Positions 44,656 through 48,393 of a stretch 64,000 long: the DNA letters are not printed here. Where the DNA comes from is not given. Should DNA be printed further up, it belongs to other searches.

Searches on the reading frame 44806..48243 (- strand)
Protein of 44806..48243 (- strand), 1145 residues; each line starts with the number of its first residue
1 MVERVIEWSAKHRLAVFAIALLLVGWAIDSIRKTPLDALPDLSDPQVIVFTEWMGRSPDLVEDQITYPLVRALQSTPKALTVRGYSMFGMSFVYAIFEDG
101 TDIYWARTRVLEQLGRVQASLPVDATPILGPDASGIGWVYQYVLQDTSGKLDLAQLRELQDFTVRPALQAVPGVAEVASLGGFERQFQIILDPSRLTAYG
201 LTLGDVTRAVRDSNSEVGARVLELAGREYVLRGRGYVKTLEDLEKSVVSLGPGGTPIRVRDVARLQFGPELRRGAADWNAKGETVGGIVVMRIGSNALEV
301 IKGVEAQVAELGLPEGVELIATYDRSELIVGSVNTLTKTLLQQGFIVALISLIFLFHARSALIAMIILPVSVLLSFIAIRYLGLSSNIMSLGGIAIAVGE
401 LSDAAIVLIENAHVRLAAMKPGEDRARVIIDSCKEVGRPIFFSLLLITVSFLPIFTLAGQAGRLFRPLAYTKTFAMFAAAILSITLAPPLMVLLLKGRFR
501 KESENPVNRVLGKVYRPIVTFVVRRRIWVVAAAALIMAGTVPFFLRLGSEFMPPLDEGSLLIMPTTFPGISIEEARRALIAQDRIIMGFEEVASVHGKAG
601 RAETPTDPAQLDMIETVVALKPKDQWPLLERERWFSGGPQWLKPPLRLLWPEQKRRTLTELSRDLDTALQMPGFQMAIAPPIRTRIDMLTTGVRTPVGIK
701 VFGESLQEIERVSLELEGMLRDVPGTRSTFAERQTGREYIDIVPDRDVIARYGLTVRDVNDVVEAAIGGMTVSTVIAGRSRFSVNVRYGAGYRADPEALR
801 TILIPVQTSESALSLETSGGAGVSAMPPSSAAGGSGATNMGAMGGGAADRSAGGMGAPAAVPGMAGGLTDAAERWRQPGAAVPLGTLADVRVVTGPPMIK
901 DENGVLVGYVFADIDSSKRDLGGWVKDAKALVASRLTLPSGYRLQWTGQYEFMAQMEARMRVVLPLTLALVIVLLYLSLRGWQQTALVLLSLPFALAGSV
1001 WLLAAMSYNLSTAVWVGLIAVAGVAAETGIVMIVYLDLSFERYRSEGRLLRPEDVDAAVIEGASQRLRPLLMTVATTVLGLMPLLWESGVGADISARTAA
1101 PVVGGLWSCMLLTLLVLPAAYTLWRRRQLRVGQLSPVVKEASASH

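Call 14: search_protein_families(library=pfam, proteins=[window:44806-48243:-], max_evalue=0.001)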
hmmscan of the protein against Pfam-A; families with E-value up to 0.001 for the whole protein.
window:44806-48243:- (1145 aa): 1 family
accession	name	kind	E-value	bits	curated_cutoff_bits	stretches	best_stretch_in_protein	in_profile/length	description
PF00873.25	ACR_tran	-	1.8e-209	698.5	28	3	7-627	3-627/1021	AcrB/AcrD/AcrF family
